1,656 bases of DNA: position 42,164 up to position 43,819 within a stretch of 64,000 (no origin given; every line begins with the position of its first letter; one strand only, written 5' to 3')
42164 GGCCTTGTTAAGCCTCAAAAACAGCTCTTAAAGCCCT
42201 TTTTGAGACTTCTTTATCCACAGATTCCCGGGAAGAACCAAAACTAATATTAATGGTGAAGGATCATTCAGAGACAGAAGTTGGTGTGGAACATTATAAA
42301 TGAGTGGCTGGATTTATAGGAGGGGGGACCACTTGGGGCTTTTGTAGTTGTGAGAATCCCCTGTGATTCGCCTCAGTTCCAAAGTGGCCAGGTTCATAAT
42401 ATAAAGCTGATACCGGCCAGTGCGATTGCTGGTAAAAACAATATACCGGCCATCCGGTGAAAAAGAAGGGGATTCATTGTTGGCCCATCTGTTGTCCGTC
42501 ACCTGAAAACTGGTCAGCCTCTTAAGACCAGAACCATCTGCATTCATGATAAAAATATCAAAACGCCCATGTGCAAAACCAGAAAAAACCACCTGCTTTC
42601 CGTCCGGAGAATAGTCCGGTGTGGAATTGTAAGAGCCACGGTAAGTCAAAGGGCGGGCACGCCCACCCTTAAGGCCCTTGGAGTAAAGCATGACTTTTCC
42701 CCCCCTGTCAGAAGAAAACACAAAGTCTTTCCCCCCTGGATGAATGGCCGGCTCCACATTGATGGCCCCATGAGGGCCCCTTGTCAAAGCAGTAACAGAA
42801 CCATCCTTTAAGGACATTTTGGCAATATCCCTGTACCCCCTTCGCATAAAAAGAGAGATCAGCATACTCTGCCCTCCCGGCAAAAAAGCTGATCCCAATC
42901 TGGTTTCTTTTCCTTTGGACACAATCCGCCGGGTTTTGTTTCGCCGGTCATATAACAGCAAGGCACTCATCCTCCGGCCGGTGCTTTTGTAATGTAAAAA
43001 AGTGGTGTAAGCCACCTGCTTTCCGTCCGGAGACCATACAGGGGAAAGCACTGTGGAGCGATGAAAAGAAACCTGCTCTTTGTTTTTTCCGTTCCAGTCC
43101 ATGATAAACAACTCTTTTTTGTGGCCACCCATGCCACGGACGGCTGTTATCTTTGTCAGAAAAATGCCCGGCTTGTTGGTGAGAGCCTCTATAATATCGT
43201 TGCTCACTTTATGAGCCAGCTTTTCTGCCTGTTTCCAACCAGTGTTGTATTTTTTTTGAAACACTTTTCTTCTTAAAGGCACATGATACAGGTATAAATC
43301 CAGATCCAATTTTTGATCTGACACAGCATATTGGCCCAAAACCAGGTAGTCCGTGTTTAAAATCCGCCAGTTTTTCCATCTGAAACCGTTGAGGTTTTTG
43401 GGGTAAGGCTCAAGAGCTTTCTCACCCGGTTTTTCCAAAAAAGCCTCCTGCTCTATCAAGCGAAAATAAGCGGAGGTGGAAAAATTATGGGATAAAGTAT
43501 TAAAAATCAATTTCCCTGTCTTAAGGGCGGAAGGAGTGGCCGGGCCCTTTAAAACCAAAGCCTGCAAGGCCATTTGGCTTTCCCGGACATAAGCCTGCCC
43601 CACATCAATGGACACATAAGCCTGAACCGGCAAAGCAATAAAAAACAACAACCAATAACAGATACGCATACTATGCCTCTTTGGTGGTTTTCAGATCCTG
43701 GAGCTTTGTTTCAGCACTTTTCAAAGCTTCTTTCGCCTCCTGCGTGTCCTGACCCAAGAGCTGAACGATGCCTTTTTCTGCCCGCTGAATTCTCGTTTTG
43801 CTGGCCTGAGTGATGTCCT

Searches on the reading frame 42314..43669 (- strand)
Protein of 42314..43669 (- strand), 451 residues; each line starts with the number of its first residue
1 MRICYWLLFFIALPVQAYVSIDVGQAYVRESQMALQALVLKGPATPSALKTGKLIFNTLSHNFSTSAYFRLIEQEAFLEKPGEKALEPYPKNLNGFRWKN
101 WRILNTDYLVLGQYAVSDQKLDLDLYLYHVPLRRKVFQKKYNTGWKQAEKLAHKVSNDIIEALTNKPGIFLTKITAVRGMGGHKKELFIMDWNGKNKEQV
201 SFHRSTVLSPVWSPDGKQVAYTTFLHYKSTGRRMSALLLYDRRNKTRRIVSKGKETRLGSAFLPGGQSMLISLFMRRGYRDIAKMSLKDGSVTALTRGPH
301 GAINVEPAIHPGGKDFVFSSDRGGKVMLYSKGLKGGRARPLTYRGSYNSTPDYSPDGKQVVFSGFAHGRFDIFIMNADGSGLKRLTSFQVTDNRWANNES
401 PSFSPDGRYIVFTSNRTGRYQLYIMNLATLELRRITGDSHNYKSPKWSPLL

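Call 28: search_protein_families(library=pfam, proteins=[window:42314-43669:-], max_evalue=0.001)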
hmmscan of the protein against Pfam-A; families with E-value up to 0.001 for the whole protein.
window:42314-43669:- (451 aa): 4 families
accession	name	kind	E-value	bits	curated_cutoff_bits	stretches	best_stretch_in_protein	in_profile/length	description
PF07676.18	PD40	-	7.6e-29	99.5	20.9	2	393-424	6-38/38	WD40-like Beta Propeller Repeat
PF00930.27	DPPIV_N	-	3.7e-06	26.4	22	0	398-439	45-82/354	Dipeptidyl peptidase IV (DPP IV) N-terminal region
PF14583.12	Pectate_lyase22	-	1.2e-05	24.7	30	0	386-427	340-382/386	Oligogalacturonate lyase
PF04052.18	TolB_N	-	9e-05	23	22.4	1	21-130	3-100/106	TolB amino-terminal domain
